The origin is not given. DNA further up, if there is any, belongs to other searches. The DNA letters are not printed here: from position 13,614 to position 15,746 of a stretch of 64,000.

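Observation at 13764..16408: Fused MtaA-like methyltransferase and corrinoid protein beside a QueG/RDase-like Fe-S protein in a non-methanogen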

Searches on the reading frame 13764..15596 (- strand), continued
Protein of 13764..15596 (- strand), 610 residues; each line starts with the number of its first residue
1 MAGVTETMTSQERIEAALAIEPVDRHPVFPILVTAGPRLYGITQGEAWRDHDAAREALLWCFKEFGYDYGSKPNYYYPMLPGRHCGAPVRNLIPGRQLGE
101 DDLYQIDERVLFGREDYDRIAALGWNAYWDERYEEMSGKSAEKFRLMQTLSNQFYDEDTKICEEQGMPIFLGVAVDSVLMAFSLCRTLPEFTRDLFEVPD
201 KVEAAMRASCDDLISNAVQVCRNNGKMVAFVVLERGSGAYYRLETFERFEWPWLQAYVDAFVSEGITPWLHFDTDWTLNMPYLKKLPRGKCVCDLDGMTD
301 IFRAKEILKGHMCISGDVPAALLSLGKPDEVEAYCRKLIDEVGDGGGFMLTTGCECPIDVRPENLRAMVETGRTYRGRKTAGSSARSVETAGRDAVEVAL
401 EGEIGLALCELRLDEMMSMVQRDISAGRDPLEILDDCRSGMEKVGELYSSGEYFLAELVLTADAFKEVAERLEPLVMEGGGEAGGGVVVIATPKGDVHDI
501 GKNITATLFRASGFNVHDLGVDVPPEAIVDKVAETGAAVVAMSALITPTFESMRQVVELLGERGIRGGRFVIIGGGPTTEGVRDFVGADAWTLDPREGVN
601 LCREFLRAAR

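Call 51: search_solved_structures(query=L060:774-1550:+, max_evalue=1e-15)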
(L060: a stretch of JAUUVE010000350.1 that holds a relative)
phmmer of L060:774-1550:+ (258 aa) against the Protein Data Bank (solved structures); distinct sequences matched with E-value up to 1e-15: 129 (the best 60 are shown).
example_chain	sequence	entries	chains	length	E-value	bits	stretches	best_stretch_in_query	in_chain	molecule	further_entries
3qka_A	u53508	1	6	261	4e-95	321.5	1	4-252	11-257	Enoyl-CoA hydratase, EchA5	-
4z0m_A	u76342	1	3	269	3.1e-94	318.6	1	4-252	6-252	Enoyl-CoA hydratase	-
4qfe_A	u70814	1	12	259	5.8e-94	317.7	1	2-252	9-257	Enoyl-CoA hydratase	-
3r9q_A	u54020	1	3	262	3.5e-93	315.2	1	3-252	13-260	enoyl-coA hydratase/isomerase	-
6ldz_A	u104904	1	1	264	1.6e-39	139.4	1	3-245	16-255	Probable enoyl-CoA hydratase EchA1 (Enoyl hydrase) (Unsaturated acyl-CoA hydratase) (Croto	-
5kjp_A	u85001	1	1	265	1.6e-39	139.3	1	3-245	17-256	Enoyl-CoA hydratase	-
3qxi_A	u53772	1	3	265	3.4e-39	138.3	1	3-245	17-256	Enoyl-CoA hydratase EchA1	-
3trr_A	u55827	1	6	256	1.9e-36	129.3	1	3-245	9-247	Probable enoyl-CoA hydratase/isomerase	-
5xzd_A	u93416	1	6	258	6.7e-36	127.5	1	3-245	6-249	Enoyl-CoA hydratase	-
5z7r_A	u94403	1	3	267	4.1e-35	124.9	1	3-204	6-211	Short-chain-enoyl-CoA hydratase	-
6wyi_A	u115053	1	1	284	1.6e-34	123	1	3-246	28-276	EchA19, enoyl-CoA hydratase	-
5zai_A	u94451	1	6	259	1.8e-34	122.8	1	3-195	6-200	3-hydroxypropionyl-coenzyme A dehydratase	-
9qwv_A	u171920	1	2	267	7.4e-34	120.8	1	6-245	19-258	Enoyl-CoA hydratase, mitochondrial, putative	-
3r0o_A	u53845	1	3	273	9.7e-34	120.4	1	4-211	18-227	Carnitinyl-CoA dehydratase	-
4f47_A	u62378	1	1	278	1.4e-33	119.9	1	3-245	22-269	Enoyl-CoA hydratase EchA19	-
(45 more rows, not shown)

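Call 54: search_solved_structures(query=L066:704-1744:-, max_evalue=0.001, show_alignments=3)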
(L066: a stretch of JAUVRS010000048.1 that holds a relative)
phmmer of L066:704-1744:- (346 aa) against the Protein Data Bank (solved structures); distinct sequences matched with E-value up to 0.001: 7.
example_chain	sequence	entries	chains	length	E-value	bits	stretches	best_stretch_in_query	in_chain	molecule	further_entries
4ay7_A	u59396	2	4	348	5.2e-19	72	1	3-334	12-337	METHYLCOBALAMIN: COENZYME M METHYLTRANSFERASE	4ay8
6w2o_A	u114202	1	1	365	4.1e-10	42.7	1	61-308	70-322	Uroporphyrinogen decarboxylase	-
4exq_A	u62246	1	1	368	1.3e-08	37.8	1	61-344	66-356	Uroporphyrinogen decarboxylase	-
3cyv_A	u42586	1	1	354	8e-07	31.9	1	55-344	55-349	Uroporphyrinogen decarboxylase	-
4wsh_A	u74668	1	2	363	3e-06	30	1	60-344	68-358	Uroporphyrinogen decarboxylase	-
1j93_A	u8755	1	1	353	5e-06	29.3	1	134-342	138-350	UROPORPHYRINOGEN DECARBOXYLASE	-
4zr8_A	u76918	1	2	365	1.2e-05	28.1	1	63-342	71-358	Uroporphyrinogen decarboxylase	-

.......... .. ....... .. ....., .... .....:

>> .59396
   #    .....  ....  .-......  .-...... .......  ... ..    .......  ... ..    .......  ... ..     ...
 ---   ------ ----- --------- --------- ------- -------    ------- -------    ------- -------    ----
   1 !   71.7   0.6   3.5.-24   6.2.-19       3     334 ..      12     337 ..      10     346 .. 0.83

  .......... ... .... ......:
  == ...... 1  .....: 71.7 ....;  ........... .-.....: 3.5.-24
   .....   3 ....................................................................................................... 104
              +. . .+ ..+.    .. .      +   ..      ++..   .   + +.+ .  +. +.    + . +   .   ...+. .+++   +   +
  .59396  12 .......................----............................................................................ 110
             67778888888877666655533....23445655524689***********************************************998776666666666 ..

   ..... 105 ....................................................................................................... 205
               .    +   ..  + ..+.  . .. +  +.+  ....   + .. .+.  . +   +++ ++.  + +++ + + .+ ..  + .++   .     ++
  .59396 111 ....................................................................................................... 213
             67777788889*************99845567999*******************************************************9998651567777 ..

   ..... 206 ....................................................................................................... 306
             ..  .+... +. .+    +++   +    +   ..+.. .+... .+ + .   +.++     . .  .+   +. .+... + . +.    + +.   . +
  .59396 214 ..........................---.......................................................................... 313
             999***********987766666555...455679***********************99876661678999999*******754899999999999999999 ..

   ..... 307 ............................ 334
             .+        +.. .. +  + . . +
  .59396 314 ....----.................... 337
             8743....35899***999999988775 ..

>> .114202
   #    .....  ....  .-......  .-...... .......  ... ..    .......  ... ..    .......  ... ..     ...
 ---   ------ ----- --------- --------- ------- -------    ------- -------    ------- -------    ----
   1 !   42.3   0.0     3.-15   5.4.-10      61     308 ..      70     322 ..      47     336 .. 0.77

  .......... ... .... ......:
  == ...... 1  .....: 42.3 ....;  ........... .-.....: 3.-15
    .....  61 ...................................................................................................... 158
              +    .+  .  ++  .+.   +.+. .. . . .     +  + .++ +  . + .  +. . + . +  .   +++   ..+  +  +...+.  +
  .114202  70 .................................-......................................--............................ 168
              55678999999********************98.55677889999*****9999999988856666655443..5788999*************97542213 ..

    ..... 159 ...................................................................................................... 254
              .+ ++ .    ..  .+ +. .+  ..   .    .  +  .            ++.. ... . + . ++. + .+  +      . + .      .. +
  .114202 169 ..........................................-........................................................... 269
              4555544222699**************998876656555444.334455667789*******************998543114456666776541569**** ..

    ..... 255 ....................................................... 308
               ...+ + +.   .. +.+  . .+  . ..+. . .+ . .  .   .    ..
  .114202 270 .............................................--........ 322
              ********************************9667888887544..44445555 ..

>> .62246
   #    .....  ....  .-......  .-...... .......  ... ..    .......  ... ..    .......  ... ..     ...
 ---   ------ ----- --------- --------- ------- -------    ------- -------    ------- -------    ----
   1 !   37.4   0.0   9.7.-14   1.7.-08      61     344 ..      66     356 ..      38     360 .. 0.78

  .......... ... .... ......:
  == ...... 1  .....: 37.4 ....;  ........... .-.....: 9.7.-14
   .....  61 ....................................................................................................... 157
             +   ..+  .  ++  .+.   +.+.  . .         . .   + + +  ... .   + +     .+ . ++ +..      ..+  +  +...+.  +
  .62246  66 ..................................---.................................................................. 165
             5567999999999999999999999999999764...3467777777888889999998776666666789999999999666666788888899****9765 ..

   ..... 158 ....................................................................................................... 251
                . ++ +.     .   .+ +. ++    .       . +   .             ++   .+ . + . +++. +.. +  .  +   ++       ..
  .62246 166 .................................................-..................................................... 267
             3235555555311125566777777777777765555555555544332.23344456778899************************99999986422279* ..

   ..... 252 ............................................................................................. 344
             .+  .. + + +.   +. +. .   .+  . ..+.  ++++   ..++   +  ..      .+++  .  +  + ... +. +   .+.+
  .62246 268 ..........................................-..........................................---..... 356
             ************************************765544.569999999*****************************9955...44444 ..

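Call 55: search_solved_structures(query=L080:7974-9071:+, max_evalue=0.001, show_alignments=2)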
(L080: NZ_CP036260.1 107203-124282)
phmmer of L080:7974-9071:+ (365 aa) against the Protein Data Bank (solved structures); distinct sequences matched with E-value up to 0.001: 1.
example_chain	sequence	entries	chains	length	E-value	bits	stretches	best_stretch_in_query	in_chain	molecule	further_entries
9rui_A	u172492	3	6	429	1e-11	47.6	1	229-361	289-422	CdmB from Acetobacterium malicum subsp. dehalogenans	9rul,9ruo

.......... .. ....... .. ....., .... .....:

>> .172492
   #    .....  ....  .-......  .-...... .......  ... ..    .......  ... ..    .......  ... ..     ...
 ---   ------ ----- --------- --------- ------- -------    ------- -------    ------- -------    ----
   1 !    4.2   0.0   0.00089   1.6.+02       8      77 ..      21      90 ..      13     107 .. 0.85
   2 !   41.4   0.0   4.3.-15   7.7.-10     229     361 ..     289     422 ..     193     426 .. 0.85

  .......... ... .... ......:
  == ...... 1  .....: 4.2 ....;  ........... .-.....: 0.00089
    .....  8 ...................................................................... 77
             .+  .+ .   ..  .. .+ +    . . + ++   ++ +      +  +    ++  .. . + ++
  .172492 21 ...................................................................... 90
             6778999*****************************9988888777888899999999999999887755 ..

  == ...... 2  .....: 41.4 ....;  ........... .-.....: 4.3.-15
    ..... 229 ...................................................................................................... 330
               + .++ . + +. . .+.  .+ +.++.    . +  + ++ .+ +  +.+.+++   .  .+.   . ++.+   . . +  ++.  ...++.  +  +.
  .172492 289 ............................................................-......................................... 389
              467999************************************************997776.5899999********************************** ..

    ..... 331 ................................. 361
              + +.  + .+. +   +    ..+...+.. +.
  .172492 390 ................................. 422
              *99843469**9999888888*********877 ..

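Call 75: search_solved_structures(query=L071:14573-15889:-, max_evalue=0.001)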
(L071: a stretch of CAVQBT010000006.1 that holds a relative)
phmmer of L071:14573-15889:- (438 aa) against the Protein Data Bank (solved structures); distinct sequences matched with E-value up to 0.001: 2.
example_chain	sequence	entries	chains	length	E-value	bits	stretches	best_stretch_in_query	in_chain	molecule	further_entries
4ru0_A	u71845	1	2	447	4.8e-105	355.1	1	11-436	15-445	Putative branched-chain amino acid ABC transporter, periplasmic branched-chain amino acid-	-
3lkb_A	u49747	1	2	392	1.5e-11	46.9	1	41-346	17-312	Probable branched-chain amino acid ABC transporter, amino acid binding protein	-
